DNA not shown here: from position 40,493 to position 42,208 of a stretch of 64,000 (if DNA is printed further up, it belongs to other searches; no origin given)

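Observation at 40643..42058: ATP phosphoribosyltransferase is a tandem HisG-HisG fusion with a degenerate N-terminal copy, alongside hisZ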

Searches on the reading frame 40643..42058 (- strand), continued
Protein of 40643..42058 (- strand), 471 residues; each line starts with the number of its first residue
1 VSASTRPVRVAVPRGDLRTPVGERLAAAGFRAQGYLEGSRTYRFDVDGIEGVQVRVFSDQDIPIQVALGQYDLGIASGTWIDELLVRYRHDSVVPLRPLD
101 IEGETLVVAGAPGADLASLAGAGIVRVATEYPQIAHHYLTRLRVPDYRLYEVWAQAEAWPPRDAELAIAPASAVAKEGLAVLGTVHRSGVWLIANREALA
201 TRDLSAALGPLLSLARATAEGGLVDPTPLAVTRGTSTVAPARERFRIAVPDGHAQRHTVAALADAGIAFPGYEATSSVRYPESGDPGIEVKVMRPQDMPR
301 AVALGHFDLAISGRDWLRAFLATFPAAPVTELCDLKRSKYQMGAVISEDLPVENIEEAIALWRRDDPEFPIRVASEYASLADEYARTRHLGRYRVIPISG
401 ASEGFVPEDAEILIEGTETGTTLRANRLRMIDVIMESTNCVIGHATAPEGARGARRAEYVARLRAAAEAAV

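Call 22: find_homologous_proteins(query=A2, max_evalue=1e-10)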
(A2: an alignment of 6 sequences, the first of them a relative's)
Query A2 (6 sequences) (229 aa, profile of the alignment): 413 proteins with E <= 1e-10 among 8000 candidates; the best 120 are listed.
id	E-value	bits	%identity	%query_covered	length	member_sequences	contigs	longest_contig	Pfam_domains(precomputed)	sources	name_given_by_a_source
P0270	5.3e-104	364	50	96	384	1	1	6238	PF01634.24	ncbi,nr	ncbi:MAG: ATP phosphoribosyltransferase, partial [Dehalococcoidia bacterium]|nr:ATP phosphoribosyltr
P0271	4.8e-99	348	46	83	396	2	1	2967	PF01634.24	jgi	-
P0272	6.9e-99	348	43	88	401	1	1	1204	PF01634.24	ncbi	ncbi:unnamed protein product, partial [marine sediment metagenome]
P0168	2.7e-95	336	100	100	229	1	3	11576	PF01634.24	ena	-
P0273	4.5e-95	335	45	95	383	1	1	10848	PF01634.24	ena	-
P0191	5.6e-94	332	38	94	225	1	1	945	PF01634.24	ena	-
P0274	6.8e-93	328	45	93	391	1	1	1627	PF01634.24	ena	-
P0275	1.8e-92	327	44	98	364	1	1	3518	PF01634.24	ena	-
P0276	7.0e-92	325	46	92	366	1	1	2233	PF01634.24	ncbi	ncbi:MAG TPA: ATP phosphoribosyltransferase, partial [Dehalococcoidales bacterium]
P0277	1.6e-91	324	46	92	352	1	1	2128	PF01634.24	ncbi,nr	ncbi:MAG: ATP phosphoribosyltransferase, partial [Dehalococcoidales bacterium]|nr:ATP phosphoribosyl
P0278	6.6e-91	322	42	95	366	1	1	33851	PF01634.24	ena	-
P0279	1.1e-90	321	37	94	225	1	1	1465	PF01634.24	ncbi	-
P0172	1.2e-90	321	37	92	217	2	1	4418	PF01634.24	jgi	-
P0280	6.4e-89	315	39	94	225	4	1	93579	PF01634.24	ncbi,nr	ncbi:ATP phosphoribosyltransferase [Desulfococcaceae bacterium HSG9]|nr:ATP phosphoribosyltransferas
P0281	6.4e-89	315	38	94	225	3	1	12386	PF01634.24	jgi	jgi:ATP phosphoribosyltransferase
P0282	7.9e-88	312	39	92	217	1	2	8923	PF01634.24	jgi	-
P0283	1.1e-87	311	37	92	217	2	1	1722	PF01634.24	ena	-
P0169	2.4e-87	310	45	92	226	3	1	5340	PF01634.24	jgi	jgi:ATP phosphoribosyltransferase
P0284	1.2e-86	308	45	95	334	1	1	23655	PF01634.24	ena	-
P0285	2.1e-86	307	39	92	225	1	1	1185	PF01634.24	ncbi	-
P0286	3.1e-86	306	49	92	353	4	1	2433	PF01634.24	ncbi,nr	ncbi:MAG: ATP phosphoribosyltransferase, partial [Dehalococcoidia bacterium]|nr:ATP phosphoribosyltr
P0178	7.4e-86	305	41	92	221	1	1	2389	PF01634.24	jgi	jgi:ATP phosphoribosyltransferase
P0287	7.8e-86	305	75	96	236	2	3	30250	PF01634.24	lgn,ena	-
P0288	2.4e-85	303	38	92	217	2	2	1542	PF01634.24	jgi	jgi:ATP phosphoribosyltransferase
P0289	3.2e-85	303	37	94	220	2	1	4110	PF01634.24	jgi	-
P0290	6.5e-85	302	36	97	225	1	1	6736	PF01634.24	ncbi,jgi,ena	-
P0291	2.1e-84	300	38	92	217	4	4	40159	PF01634.24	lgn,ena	-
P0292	4.7e-84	299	46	93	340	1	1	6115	PF01634.24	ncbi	ncbi:MAG: ATP phosphoribosyltransferase, partial [Dehalococcoidales bacterium]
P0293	5.9e-84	299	45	87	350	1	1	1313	PF01634.24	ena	-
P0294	1.0e-83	298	43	93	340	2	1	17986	PF01634.24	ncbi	-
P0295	1.6e-83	298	43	98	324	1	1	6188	PF01634.24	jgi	-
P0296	2.4e-83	297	45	93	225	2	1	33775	PF01634.24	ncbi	-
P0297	4.3e-83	296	45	93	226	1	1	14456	PF01634.24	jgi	jgi:ATP phosphoribosyltransferase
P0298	1.6e-82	294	44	93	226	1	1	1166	PF01634.24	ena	-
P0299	2.6e-82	294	37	93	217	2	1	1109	PF01634.24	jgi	jgi:ATP phosphoribosyltransferase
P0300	2.9e-82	293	38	92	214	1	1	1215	PF01634.24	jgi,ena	-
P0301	6.9e-82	292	45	93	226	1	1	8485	PF01634.24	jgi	jgi:ATP phosphoribosyltransferase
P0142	1.0e-81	292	44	92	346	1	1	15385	PF01634.24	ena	-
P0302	1.3e-81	291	58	47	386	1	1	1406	PF01634.24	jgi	jgi:ATP phosphoribosyltransferase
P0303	1.6e-81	291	48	92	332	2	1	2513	PF01634.24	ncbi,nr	ncbi:MAG: ATP phosphoribosyltransferase, partial [Candidatus Bathyarchaeota archaeon]|nr:ATP phospho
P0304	2.3e-81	290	46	92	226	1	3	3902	PF01634.24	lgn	-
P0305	2.5e-81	290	46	93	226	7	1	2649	PF01634.24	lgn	-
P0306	3.1e-81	290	45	94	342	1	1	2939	PF01634.24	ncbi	-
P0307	3.5e-81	290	45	92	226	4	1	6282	PF01634.24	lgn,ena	-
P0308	8.3e-81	289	46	93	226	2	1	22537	PF01634.24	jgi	jgi:ATP phosphoribosyltransferase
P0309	1.0e-80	288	43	92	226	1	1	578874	PF01634.24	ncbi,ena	-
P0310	5.6e-80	286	34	92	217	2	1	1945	PF01634.24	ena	-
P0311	1.5e-79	285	38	92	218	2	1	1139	PF01634.24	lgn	-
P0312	2.1e-79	284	40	65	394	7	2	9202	PF01634.24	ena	-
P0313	2.6e-79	284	38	92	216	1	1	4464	PF01634.24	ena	-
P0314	2.7e-79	284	44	93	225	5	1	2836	PF01634.24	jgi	jgi:ATP phosphoribosyltransferase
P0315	4.1e-79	283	39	92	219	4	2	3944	PF01634.24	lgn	-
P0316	8.9e-79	282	47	97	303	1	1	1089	PF01634.24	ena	-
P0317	1.4e-77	278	29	88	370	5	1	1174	PF01634.24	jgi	jgi:ATP phosphoribosyltransferase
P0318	4.6e-77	276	31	96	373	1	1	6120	PF01634.24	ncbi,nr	ncbi:MAG: ATP phosphoribosyltransferase [Chloroflexi bacterium]|nr:ATP phosphoribosyltransferase [Ch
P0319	7.5e-77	276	31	87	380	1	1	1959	PF01634.24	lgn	-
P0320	1.0e-76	275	46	97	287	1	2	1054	PF01634.24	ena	-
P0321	1.8e-76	274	33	87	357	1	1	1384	PF01634.24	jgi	-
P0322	2.5e-76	274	47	94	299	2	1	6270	PF01634.24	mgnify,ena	mgnify:CR=1 FL=1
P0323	2.7e-76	274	46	94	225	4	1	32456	PF01634.24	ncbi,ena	-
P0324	1.1e-75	272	49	50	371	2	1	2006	PF01634.24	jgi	-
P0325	1.3e-75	272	52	94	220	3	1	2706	PF01634.24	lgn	-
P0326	1.3e-75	272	48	99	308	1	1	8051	PF01634.24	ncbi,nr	ncbi:MAG: ATP phosphoribosyltransferase, partial [Chloroflexi bacterium]|nr:ATP phosphoribosyltransf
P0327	1.3e-75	272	40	92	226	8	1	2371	PF01634.24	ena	-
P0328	1.6e-75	271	36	92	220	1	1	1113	PF01634.24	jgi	jgi:ATP phosphoribosyltransferase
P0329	2.1e-75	271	45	80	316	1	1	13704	PF01634.24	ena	-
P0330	3.0e-75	270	36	92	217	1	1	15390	PF01634.24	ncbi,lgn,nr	ncbi:ATP phosphoribosyltransferase [Candidatus Sumerlaeota bacterium]|nr:ATP phosphoribosyltransfera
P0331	3.8e-75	270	49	94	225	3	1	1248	PF01634.24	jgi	jgi:ATP phosphoribosyltransferase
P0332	3.8e-75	270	50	92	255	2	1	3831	PF01634.24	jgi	-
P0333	8.1e-75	269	50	92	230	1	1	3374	PF01634.24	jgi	-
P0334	1.1e-74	269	48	95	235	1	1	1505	PF01634.24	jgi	jgi:ATP phosphoribosyltransferase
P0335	1.7e-74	268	44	98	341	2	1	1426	PF01634.24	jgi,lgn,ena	-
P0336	1.7e-74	268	40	94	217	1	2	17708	PF01634.24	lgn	-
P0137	2.7e-74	267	44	92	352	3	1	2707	PF01634.24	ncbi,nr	ncbi:MAG TPA: ATP phosphoribosyltransferase, partial [Dehalococcoidia bacterium]|nr:ATP phosphoribos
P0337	3.1e-74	267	45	97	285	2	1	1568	PF01634.24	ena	-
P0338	3.3e-74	267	39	92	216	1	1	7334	PF01634.24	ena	-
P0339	4.2e-74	267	40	94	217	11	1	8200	PF01634.24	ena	-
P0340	4.6e-74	267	49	92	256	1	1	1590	PF01634.24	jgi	jgi:ATP phosphoribosyltransferase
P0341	5.2e-74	266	50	92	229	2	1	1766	PF01634.24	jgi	jgi:ATP phosphoribosyltransferase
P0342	7.4e-74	266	53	93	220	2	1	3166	PF01634.24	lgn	-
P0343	7.7e-74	266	37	92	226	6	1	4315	PF01634.24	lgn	-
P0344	9.2e-74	266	46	94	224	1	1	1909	PF01634.24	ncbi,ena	-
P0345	1.4e-73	265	49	93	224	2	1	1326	PF01634.24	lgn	-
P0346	1.8e-73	265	43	95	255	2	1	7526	PF01634.24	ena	-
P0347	1.8e-73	265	40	92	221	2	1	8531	PF01634.24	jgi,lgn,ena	-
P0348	2.0e-73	265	42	97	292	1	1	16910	PF01634.24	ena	-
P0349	2.0e-73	264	47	94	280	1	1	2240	PF01634.24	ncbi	-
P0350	2.9e-73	264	30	88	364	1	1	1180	PF01634.24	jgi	jgi:ATP phosphoribosyltransferase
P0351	3.3e-73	264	49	92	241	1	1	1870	PF01634.24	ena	-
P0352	5.4e-73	263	54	88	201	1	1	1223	PF01634.24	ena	-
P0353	9.4e-73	262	37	92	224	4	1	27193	PF01634.24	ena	-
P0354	9.8e-73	262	47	93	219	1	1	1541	PF01634.24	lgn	-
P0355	1.0e-72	262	49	96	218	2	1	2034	PF01634.24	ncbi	-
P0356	1.2e-72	262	37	92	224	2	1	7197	PF01634.24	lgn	-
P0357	1.2e-72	262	45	92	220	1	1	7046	PF01634.24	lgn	-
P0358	1.2e-72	262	46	92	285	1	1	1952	PF01634.24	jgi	jgi:ATP phosphoribosyltransferase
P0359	1.4e-72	262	46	94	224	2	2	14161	PF01634.24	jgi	-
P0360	1.4e-72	262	35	92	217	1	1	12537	PF01634.24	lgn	-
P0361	1.5e-72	262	39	92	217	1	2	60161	PF01634.24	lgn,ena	-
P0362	1.6e-72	262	43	94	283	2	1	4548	PF01634.24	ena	-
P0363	1.9e-72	261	44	98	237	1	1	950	PF01634.24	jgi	-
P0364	2.0e-72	261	48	95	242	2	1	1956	PF01634.24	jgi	jgi:ATP phosphoribosyltransferase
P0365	2.0e-72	261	39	92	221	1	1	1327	PF01634.24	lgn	-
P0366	2.1e-72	261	46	97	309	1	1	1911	PF01634.24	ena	-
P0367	3.2e-72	261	43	93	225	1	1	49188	PF01634.24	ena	-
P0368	3.5e-72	260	44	94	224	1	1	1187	PF01634.24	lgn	-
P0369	3.8e-72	260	39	92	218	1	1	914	PF01634.24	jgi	jgi:ATP phosphoribosyltransferase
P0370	3.8e-72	260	35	92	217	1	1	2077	PF01634.24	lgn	-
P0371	4.5e-72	260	36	92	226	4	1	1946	PF01634.24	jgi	-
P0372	4.5e-72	260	37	92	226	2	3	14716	PF01634.24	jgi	jgi:ATP phosphoribosyltransferase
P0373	4.8e-72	260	37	93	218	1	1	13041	PF01634.24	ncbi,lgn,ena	-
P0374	5.0e-72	260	43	94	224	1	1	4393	PF01634.24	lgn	-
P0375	5.0e-72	260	44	93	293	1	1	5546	PF01634.24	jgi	-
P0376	5.1e-72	260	45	100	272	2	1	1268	PF01634.24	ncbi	ncbi:MAG: ATP phosphoribosyltransferase, partial [Chloroflexota bacterium]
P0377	5.5e-72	260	34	92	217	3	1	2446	PF01634.24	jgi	jgi:ATP phosphoribosyltransferase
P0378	6.1e-72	260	39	92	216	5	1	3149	PF01634.24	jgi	-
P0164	6.6e-72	260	45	92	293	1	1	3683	PF01634.24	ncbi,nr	ncbi:MAG: ATP phosphoribosyltransferase, partial [Chloroflexi bacterium]|nr:ATP phosphoribosyltransf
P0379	7.3e-72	259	50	92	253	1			PF01634.24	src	-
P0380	7.5e-72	259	38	92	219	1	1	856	PF01634.24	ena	-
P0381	7.5e-72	259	46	98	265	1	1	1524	PF01634.24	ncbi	-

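Call 23: find_encoding_contigs(protein=P0280, flank=6000, max_places=2)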
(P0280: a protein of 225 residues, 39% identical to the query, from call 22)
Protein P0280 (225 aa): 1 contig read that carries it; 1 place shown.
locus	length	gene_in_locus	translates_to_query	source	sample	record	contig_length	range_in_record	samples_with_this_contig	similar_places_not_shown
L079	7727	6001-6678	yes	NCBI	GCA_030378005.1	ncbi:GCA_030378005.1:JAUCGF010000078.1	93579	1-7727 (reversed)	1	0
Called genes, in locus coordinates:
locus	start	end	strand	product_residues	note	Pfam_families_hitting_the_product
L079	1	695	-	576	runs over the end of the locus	PF11741:AMIN, PF01520:Amidase_3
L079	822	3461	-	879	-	PF01624:MutS_I, PF05188:MutS_II, PF05192:MutS_III, PF05190:MutS_IV, PF00488:MutS_V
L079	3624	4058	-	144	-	-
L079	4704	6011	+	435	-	PF13393:tRNA-synt_His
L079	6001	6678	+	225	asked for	PF01634:HisG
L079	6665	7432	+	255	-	PF01634:HisG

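Call 24: find_encoding_contigs(protein=P0309, flank=6000, max_places=2)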
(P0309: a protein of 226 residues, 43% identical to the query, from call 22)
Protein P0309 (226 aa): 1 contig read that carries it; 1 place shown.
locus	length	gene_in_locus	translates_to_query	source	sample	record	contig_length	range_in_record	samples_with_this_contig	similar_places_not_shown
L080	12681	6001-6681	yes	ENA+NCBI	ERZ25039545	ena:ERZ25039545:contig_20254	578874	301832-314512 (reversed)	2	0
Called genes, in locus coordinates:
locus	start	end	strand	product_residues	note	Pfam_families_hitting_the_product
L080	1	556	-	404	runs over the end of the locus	PF08240:ADH_N, PF16912:Glu_dehyd_C (faint), PF00107:ADH_zinc_N, PF13602:ADH_zinc_N_2 (weak)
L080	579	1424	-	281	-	PF00724:Oxidored_FMN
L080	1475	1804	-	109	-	PF00724:Oxidored_FMN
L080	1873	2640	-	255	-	PF13669:Glyoxalase_4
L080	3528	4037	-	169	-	PF00753:Lactamase_B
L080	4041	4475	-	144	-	PF00753:Lactamase_B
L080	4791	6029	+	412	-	PF13393:tRNA-synt_His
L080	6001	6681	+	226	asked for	PF01634:HisG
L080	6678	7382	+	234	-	PF01634:HisG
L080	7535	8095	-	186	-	PF21349:RUBY_RBDX (weak)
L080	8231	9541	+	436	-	PF01654:Cyt_bd_oxida_I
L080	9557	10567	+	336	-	PF02322:Cyt_bd_oxida_II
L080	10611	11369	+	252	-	PF08239:SH3_3 (weak)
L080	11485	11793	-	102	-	-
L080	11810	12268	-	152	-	-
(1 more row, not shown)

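Call 25: find_encoding_contigs(protein=P0330, flank=6000, max_places=2)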
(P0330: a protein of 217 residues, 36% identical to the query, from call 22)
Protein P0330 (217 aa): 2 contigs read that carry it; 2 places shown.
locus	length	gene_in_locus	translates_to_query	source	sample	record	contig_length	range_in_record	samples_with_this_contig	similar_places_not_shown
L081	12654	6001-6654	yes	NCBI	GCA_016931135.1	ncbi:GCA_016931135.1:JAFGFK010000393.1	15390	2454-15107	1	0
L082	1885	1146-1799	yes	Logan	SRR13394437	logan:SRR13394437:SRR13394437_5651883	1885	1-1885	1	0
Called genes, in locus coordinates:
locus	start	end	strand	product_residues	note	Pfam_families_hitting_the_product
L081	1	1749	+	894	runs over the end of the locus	PF00497:SBP_bac_3, PF13426:PAS_9 (faint), PF08447:PAS_3, PF00990:GGDEF, PF00563:EAL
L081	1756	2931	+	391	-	PF02638:GHL10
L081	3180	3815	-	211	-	PF01351:RNase_HII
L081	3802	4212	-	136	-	-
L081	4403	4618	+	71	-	PF12728:HTH_17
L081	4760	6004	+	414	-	PF13393:tRNA-synt_His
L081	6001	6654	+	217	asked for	PF01634:HisG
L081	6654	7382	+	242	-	PF01634:HisG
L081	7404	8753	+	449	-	PF13393:tRNA-synt_His, PF00587:tRNA-synt_2b (weak), PF03129:HGTP_anticodon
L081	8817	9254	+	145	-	-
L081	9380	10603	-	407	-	PF01656:CbiA, PF02374:ArsA_ATPase (weak), PF09140:MipZ (weak), PF10609:ParA, PF13614:AAA_31, PF02579:Nitro_FeMo-Co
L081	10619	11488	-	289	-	PF01937:ARMT1-like_dom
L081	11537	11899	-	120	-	PF02579:Nitro_FeMo-Co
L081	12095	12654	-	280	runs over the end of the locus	PF00158:Sigma54_activat, PF14532:Sigma54_activ_2 (weak), PF25601:AAA_lid_14, PF02954:HTH_8, PF18024:HTH_50 (weak)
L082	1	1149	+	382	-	?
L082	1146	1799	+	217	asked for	PF01634:HisG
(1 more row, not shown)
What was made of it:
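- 42055..42058 (-): GTGA overlap of the hisZ stop codon and the hisG'G start codon, indicating translational coupling. Overlapping junctions also occur in the split systems L079-L081 (calls 23-25).
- On Short-form HisGS subfamily: In the split relatives the two cores are different genes (calls 23-25).
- Split two-gene versions do exist in other lineages (calls 23-25).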

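Call 31: predict_structure(alignment_id=A1)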
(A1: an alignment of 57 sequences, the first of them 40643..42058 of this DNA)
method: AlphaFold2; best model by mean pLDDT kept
length: 471 residues; sequences in the alignment: 57
mean_pLDDT: 91.9   pTM: 0.89
mean pLDDT of the five models: 91.9, 91.5, 89.8, 88.4, 86.0
residues with pLDDT >= 90: 385; 70-90: 69; 50-70: 13; < 50: 4
segments of 3 or more residues with pLDDT < 50: 1-4
pLDDT, mean of each block of 10 residues (from residue 1): 71 92 94 82 88 92 92 96 85 90 95 95 94 97 95 93 95 97 96 96 95 89 93 74 94 93 97 95 95 95 95 95 96 94 93 95 95 92 94 89 72 87 84 95 96 97 96 79
secondary structure, 60 per line:
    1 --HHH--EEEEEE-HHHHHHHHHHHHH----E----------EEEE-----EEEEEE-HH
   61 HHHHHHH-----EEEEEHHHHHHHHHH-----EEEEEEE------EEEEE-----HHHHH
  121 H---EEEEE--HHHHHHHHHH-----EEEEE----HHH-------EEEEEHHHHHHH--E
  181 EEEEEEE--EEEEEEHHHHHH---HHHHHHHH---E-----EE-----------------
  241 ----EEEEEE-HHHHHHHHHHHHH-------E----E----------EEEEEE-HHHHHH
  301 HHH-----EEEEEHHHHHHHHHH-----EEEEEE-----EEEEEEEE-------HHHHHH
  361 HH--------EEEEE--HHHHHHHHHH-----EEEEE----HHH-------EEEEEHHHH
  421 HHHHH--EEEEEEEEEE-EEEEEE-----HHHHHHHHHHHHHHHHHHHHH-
elements in order: E8-13 H15-27 E43-46 E52-57 H59-67 E73-77 H78-87 E93-99 E106-110 H116-121 E125-129 H132-141 E147-151 E166-170 H171-177 E180-187 E190-195 H196-201 H205-212 E245-250 H252-264 E288-293 H295-303 E309-313 H314-323 E329-334 E340-347 H355-362 E371-375 H378-387 E393-397 E412-416 H417-425 E428-437 E439-444 H450-470
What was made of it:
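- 40643..42058 (-): hisG'G: a 471-aa tandem ATP phosphoribosyltransferase with two HisG catalytic cores in one polypeptide. AF2 gives pLDDT 91.9 and pTM 0.89 (call 31).
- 40646..40720 (-): C-terminal helix tail (residues 447-471). The AF2 model has a helix at 450-470 (call 31).
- This indicates a defined mutual arrangement of the halves (call 31). The linker is modelled at pLDDT of about 74 or higher (call 31).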

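Call 35: fold_search(model_id=the predicted structure, library=pdb)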
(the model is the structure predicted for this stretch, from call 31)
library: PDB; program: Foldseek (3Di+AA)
matches with E <= 10: 1045; with E <= 0.001: 631
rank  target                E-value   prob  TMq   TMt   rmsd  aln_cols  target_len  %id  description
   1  2vd3_A                5.3e-18  1.00  0.38  0.60   4.0       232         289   28  The structure of histidine inhibited HisG from Methanobacterium thermoautotrophicum (released 2008-11-04)
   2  2vd3_B                7.1e-18  1.00  0.38  0.60   3.7       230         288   27  The structure of histidine inhibited HisG from Methanobacterium thermoautotrophicum (released 2008-11-04)
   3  5ubi_A                2.5e-17  1.00  0.41  0.85   2.6       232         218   20  Catalytic core domain of Adenosine triphosphate phosphoribosyltransferase from Campylobacter jejuni with bound PRPP (released 2017-12-20)
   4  11te                  4.9e-17  1.00  0.40  0.86   2.7       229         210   25  Crystal Structure of ATP phosphoribosyltransferase from Bordetella pertussis (released 2026-03-25)
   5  5ubg_A                6.7e-17  1.00  0.43  0.86   2.6       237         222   20  Catalytic core domain of Adenosine triphosphate phosphoribosyltransferase from Campylobacter jejuni with bound Phospho (released 2017-12-20)
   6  5ub9_B                7.1e-17  1.00  0.41  0.85   2.5       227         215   20  Catalytic core domain of Adenosine triphosphate phosphoribosyltransferase from Campylobacter jejuni (released 2017-12-20)
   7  5ub9_A                7.5e-17  1.00  0.42  0.85   2.8       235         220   20  Catalytic core domain of Adenosine triphosphate phosphoribosyltransferase from Campylobacter jejuni (released 2017-12-20)
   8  5ubh_A                1.1e-16  1.00  0.41  0.85   2.6       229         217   20  Catalytic core domain of Adenosine triphosphate phosphoribosyltransferase from Campylobacter jejuni with bound ATP (released 2017-12-20)
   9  4yb7_D                1.3e-16  1.00  0.41  0.64   2.7       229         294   20  Adenosine triphosphate phosphoribosyltransferase from Campylobacter jejuni in complex with ATP (released 2016-03-09)
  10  5m8h_E                1.4e-16  1.00  0.38  0.81   3.4       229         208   22  ATP phosphoribosyltransferase (HisZG ATPPRT) from Psychrobacter arcticus (released 2017-09-06)
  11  4yb7_F                1.5e-16  1.00  0.41  0.64   2.7       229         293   20  Adenosine triphosphate phosphoribosyltransferase from Campylobacter jejuni in complex with ATP (released 2016-03-09)
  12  4yb6_A                1.8e-16  1.00  0.41  0.63   2.6       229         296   20  Adenosine triphosphate phosphoribosyltransferase from Campylobacter jejuni in complex with the inhibitors AMP and hist (released 2016-03-09)
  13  8oy0_H                1.9e-16  1.00  0.39  0.80   4.0       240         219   20  ATP phosphoribosyltransferase (HisZG ATPPRT) from Acinetobacter baumanii (released 2023-11-29)
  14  7z6r_C                2.0e-16  1.00  0.39  0.82   3.4       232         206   21  Psychrobacter arcticus ATPPRT (HisGZ) R56A mutant bound to ATP and PRPP (released 2022-03-23)
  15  5m8h_G                2.1e-16  1.00  0.39  0.82   3.3       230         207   22  ATP phosphoribosyltransferase (HisZG ATPPRT) from Psychrobacter arcticus (released 2017-09-06)
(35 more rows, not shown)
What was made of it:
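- All Foldseek PDB hits are ATP-PRT chains covering one half each, with TM-score 0.80-0.86 relative to most short-form chains (0.74-0.77 for a few) (call 35).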
